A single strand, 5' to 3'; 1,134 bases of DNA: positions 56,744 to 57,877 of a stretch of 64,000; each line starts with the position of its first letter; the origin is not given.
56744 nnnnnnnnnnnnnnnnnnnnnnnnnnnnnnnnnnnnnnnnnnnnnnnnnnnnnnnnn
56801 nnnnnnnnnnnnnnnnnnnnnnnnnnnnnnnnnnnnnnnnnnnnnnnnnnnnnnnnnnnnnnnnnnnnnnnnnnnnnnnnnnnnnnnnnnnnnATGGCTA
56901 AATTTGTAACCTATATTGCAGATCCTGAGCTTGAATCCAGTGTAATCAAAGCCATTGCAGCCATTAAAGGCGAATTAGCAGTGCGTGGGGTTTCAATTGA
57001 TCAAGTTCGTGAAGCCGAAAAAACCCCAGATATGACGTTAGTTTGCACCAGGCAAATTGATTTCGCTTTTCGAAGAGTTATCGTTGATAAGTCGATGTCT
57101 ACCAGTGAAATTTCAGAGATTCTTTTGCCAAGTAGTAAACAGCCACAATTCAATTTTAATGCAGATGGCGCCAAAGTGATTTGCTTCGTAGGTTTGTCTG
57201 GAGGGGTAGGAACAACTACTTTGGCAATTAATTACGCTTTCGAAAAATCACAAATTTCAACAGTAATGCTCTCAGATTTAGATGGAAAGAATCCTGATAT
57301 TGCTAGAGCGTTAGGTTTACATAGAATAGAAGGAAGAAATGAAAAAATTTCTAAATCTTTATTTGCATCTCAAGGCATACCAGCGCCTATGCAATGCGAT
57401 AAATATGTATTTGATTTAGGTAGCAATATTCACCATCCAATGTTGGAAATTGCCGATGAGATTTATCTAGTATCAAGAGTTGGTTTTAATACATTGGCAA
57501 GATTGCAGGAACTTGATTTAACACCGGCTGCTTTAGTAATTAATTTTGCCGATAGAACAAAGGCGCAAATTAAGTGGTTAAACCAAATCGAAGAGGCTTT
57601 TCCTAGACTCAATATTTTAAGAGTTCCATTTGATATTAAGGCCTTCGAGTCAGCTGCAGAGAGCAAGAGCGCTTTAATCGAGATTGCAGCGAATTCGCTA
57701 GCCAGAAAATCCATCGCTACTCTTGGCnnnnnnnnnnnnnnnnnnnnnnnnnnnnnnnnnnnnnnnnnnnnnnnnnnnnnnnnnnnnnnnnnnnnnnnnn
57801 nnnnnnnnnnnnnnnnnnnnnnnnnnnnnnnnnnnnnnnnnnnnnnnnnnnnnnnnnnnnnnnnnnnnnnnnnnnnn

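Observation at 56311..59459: Overlap-coupled four-gene operon linking a CpaB-like SAF membrane protein, a pseudo-ATPase CpaE/MinD homolog and an acidic protein to the cytoplasmic PdtaS-type kinase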

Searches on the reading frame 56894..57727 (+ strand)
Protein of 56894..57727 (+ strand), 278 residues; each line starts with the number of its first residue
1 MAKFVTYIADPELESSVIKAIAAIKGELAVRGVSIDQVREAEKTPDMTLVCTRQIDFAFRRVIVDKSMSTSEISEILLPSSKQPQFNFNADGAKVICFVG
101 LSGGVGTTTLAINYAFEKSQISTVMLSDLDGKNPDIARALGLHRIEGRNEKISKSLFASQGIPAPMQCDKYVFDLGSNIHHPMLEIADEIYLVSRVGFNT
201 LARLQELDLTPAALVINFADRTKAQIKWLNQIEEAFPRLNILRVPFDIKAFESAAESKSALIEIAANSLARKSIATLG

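Call 3: search_protein_families(library=pfam, proteins=[window:56894-57727:+], max_evalue=1)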
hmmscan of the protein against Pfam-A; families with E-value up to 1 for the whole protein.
window:56894-57727:+ (278 aa): 4 families
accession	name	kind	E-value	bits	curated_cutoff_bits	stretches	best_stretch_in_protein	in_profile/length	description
PF01656.29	CbiA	-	0.0021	18.5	25.4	1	96-258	1-123/125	CobQ/CobB/MinD/ParA nucleotide binding domain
PF13614.12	AAA_31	-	0.017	15.5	27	1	94-144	2-52/177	AAA domain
PF02374.21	ArsA_ATPase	-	0.13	11.9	24.3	0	218-246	257-285/305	Anion-transporting ATPase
PF20373.3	DUF6668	-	0.2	12.1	27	1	96-111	3-18/130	Family of unknown function (DUF6668)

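Call 4: search_protein_families(library=ncbifam, proteins=[window:56894-57727:+], max_evalue=1)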
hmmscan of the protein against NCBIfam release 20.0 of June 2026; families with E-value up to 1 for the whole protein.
window:56894-57727:+ (278 aa): 6 families
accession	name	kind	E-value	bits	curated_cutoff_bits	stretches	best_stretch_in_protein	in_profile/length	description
TIGR03815.1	CpaE_hom_Actino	equivalog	0.001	18.3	154.45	1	91-149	109-168/340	septum site-determining protein Ssd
NF047398.1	AAA_KGGVGR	domain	0.009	16.4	90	1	94-138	3-48/190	KGGVGR-motif variant AAA ATPase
TIGR03371.1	cellulose_yhjQ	equivalog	0.015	14.7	157.85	1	94-133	2-42/246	cellulose biosynthesis protein BcsQ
NF041546.1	ParA_partition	equivalog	0.024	14.2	180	1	96-131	2-38/203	ParA family partition ATPase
NF041136.1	MrpORP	equivalog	0.027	13.8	450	1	96-150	8-63/365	iron-sulfur cluster carrier protein MrpORP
TIGR03018.1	pepcterm_TyrKin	hypoth_equivalog_domain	0.037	13.4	230.65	1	97-156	39-100/207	XrtA-associated tyrosine autokinase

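Call 5: find_homologous_proteins(query=window:56894-57727:+, max_evalue=0.001)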
Query window:56894-57727:+ (278 aa): 103 proteins with E <= 0.001 among 2830 candidates.
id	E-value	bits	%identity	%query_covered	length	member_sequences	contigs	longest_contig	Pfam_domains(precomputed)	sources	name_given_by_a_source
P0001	1.4e-161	553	91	100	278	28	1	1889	-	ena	-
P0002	1.3e-159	547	90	100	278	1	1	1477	-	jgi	jgi:Flp pilus assembly CpaE family ATPase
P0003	6.6e-159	545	90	100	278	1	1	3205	PF01656.30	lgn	-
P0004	8.9e-158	541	89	100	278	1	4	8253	PF01656.30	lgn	-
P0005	3.9e-157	539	89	100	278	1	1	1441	-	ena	-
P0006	1.0e-156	538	90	100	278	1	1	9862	-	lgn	-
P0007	3.8e-156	536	89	100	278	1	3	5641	PF01656.30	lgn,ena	-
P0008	5.1e-156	535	88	100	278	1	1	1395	-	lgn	-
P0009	1.9e-155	533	88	100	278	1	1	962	-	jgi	jgi:Flp pilus assembly CpaE family ATPase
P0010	6.9e-155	532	87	100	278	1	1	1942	-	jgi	jgi:Flp pilus assembly CpaE family ATPase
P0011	1.1e-139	482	77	100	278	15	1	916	-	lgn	-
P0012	1.6e-130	452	75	100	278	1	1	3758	-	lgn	-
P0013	5.3e-129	447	73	100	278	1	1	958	-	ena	-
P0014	1.0e-128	446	72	100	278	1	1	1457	-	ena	-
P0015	2.5e-128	445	74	100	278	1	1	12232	-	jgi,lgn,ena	jgi:cellulose biosynthesis protein BcsQ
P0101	9.0e-58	213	41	100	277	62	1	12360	PF01656.30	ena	-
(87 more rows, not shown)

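Call 12: find_encoding_contigs(protein=P0101, flank=6000, max_places=3)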
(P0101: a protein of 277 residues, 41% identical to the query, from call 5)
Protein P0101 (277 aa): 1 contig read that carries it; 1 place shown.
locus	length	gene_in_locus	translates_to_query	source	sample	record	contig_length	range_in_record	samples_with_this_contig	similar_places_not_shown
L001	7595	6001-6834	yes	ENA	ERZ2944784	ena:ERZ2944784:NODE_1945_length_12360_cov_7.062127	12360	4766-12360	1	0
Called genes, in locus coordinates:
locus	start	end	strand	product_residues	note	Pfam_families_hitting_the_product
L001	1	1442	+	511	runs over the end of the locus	PF00672:HAMP, PF00512:HisKA, PF02518:HATPase_c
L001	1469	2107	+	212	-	-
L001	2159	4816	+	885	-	PF07517:SecA_DEAD, PF01043:SecA_PP_bind, PF21090:P-loop_SecA, PF07516:SecA_SW, PF02810:SEC-C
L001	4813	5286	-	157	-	PF20060:DUF6459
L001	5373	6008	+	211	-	-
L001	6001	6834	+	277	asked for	PF01656:CbiA (weak)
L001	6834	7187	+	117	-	PF21853:DUF6912 (faint)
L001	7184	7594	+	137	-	?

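Call 48: predict_structure(alignment_id=A2)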
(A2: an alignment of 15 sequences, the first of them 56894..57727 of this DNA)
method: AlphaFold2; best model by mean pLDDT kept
length: 278 residues; sequences in the alignment: 15
mean_pLDDT: 82.9   pTM: 0.61
mean pLDDT of the five models: 82.9, 82.8, 82.6, 82.0, 80.7
residues with pLDDT >= 90: 119; 70-90: 118; 50-70: 14; < 50: 27
segments of 3 or more residues with pLDDT < 50: 81-84, 257-278
pLDDT, mean of each block of 10 residues (from residue 1): 90 94 92 89 86 86 91 84 61 93 80 88 94 81 81 91 90 93 92 90 89 88 90 93 77 49 42 39
secondary structure, 60 per line:
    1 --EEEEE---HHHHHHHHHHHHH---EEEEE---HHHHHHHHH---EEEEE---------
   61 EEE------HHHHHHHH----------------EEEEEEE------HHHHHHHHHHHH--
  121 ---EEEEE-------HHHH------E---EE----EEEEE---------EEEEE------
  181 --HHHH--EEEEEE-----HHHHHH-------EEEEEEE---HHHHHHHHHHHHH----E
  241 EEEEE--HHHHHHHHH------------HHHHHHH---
elements in order: E3-7 H11-23 E27-31 H35-43 E47-51 E61-63 H70-77 E94-100 H107-118 E124-128 H136-139 E156-160 E170-174 H183-186 E189-194 H200-205 E213-219 H223-235 E240-245 H248-256 H269-275
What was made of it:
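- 56894..57730 (+): TadZ/Ssd/BcsQ-like MinD/ParA-fold protein with a lysine-less P-loop (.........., residues 100-109) and a short N-terminal alpha/beta domain (278 aa). AF2 model pLDDT 82.9 (call 48).
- On TadZ/CpaE/Ssd (TIGR03815): The AF2 model shows an N-terminal beta-alpha repeat domain (residues 1-80) and a MinD/ParA domain (call 48).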

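Call 50: search_solved_structures(query=A2, max_evalue=1, show_alignments=2)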
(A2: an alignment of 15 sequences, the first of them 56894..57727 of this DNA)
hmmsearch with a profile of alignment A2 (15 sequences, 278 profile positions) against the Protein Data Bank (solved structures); distinct sequences matched with E-value up to 1: 30.
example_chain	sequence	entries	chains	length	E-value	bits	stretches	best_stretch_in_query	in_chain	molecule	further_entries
3ea0_A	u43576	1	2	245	4.4e-07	32.6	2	91-131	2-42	ATPase, ParA family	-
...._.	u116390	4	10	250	8.7e-05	25.1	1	159-277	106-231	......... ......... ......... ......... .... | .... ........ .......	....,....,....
6yar_A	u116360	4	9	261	0.0001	24.8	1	159-277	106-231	Bacterial cellulose secretion regulator BcsQ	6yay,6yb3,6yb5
3k9g_A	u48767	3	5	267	0.0002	23.9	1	87-133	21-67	PF-32 protein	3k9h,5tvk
6ybb_A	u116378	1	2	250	0.0014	21.1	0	159-277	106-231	Bacterial cellulose secretion regulator BcsQ, R156E mutant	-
6iub_A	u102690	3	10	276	0.0014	21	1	90-144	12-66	SpoOJ regulator (Soj)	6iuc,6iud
6u1q_A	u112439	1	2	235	0.0018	20.7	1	89-165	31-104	VpsO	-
5j1j_A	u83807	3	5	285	0.0027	20.1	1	93-142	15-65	Site-determining protein | Transcriptional antiactivator FleN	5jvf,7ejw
4rz2_A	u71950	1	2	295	0.004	19.6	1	90-141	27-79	Site-determining protein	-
1wcv_1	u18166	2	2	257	0.007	18.8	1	93-132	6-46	SEGREGATION PROTEIN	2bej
8pb9_A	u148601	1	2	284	0.014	17.8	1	93-142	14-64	Antiactivator FleN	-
8p53_A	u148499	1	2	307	0.014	17.8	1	93-142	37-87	Antiactivator FleN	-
8jmj_A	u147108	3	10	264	0.018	17.5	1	94-143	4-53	SpoOJ regulator (Soj)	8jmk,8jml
3zq6_A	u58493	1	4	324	0.02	17.3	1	86-160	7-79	PUTATIVE ARSENICAL PUMP-DRIVING ATPASE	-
8ray_B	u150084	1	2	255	0.021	17.2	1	93-131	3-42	ParA family protein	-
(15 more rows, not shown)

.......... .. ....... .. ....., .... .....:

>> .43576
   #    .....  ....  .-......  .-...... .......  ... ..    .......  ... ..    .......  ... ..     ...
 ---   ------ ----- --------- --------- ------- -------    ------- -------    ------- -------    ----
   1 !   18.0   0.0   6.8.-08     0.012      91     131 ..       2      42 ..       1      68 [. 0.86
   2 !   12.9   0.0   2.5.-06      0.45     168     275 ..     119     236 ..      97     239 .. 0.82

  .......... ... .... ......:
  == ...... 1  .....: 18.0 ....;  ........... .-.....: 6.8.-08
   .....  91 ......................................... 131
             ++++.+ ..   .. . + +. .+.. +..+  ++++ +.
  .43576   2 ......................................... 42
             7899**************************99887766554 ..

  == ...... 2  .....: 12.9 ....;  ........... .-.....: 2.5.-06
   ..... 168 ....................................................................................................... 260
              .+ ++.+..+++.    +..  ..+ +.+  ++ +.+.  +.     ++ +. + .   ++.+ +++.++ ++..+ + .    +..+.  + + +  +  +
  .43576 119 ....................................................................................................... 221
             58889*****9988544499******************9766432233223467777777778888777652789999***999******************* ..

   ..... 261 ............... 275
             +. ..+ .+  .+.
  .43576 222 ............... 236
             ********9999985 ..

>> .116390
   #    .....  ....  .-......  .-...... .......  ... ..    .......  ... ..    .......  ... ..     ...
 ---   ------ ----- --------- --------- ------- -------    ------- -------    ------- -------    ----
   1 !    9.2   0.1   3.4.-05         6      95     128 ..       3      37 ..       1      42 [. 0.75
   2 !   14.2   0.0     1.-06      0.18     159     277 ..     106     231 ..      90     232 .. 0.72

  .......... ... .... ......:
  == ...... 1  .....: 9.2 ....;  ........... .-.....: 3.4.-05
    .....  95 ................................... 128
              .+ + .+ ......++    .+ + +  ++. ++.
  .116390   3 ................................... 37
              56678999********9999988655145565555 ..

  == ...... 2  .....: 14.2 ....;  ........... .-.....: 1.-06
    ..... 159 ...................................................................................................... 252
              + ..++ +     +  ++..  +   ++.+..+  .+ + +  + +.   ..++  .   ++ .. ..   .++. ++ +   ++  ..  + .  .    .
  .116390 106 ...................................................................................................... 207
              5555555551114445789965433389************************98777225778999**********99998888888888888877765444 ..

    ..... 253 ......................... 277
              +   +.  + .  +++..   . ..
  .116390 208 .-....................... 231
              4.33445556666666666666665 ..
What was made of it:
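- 56894..57730 (+): Profile against PDB: 3ea0 E 4.4e-7, BcsQ 8.7e-5 (call 50).
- Closest known: BcsQ. Same: BcsQ shares the GGVGTT-type P-loop (aligned in call 50).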

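Call 51: fold_search(model_id=the predicted structure, library=pdb)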
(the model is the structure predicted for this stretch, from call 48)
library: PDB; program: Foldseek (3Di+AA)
matches with E <= 10: 1151; with E <= 0.001: 173
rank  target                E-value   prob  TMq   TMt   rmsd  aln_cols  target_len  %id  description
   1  3ea0_B                3.1e-08  1.00  0.47  0.53   7.8       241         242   23  Crystal Structure of ParA Family ATPase from Chlorobium tepidum TLS (released 2008-09-23)
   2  3ea0_A                9.4e-08  1.00  0.51  0.59   5.2       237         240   22  Crystal Structure of ParA Family ATPase from Chlorobium tepidum TLS (released 2008-09-23)
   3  5tvk_B                4.0e-07  1.00  0.47  0.54   6.7       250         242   14  Crystal Structure of putative plasmid partition protein (BB_S35) from Borrelia burgdorferi B31 bound to AMPPNP (released 2016-11-23)
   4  6yay_A                8.1e-07  1.00  0.49  0.56   6.3       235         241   17  Crystal structure of a Selenium-derivatized complex of the bacterial cellulose secretion regulators BcsR and BcsQ, cry (released 2021-02-24)
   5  8p53_A                8.6e-07  1.00  0.48  0.49   6.1       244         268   16  Cryo-EM structure of the c-di-GMP-free FleQ-FleN master regulator complex of P. aeruginosa (released 2023-12-13)
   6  4rz2_B                1.3e-06  1.00  0.51  0.54   5.6       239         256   14  Crystal structure of the MinD-like ATPase FlhG (released 2015-03-04)
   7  3iqw_A                1.3e-06  1.00  0.46  0.48   6.7       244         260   16  AMPPNP complex of C. therm. Get3 (released 2009-12-15)
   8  5j1j_B                1.5e-06  1.00  0.45  0.50   7.2       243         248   18  Structure of FleN-AMPPNP complex (released 2017-03-29)
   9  7ejw_A                2.1e-06  1.00  0.48  0.49   6.0       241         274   17  Crystal structure of FleN in complex with FleQ AAA+ doamain (released 2021-12-22)
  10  1wcv                  2.3e-06  1.00  0.50  0.57   5.6       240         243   16  Structure of the bacterial chromosome segregation protein Soj (released 2005-01-12)
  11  3k9h_A                3.7e-06  1.00  0.46  0.54   6.3       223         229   18  Crystal structure of a plasmid partition protein from borrelia burgdorferi at 2.25A resolution (released 2009-11-03)
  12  6yay_B                4.7e-06  1.00  0.50  0.57   6.2       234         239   19  Crystal structure of a Selenium-derivatized complex of the bacterial cellulose secretion regulators BcsR and BcsQ, cry (released 2021-02-24)
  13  8pb9_A                4.7e-06  1.00  0.44  0.46   7.3       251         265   18  Cryo-EM structure of the c-di-GMP-bound FleQ-FleN master regulator complex from Pseudomonas aeruginosa (released 2023-12-13)
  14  6non_A                5.6e-06  1.00  0.53  0.56   5.3       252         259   13  Structure of Cyanthece apo McdA (released 2019-04-24)
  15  6yar_B                5.9e-06  1.00  0.52  0.59   6.0       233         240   19  Crystal structure of a Selenium-derivatized complex of the bacterial cellulose secretion regulators BcsR and BcsQ, cry (released 2021-02-24)
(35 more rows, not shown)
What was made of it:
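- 56894..57730 (+): Foldseek top hit 3ea0, E 3e-8, probability 1.0 (call 51).
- On TadZ/CpaE/Ssd (TIGR03815): The ATPase domain is nearest to 3ea0 (call 51).
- On MinD/ParA (SIMIBI) ATPases: Those listed are mainly MinD/ParA/Get3-type SIMIBI proteins, the top one with probability 1.0 (call 51).
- Closest known: CpaB. Same: The nearest solved structure is 3ea0, by sequence profile and by fold (calls 50, 51).
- Closest known: BcsQ. Same: It is the second-best PDB hit by profile (E 8.7e-5) and a Foldseek hit at E 8e-7 (calls 50, 51).
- The fold is MinD/ParA, nearest to 3ea0 and BcsQ (calls 50, 51). P-loop-dead MinD-like proteins such as BcsQ and TadZ are known scaffolds (established knowledge; nearest PDB hits in calls 50, 51).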
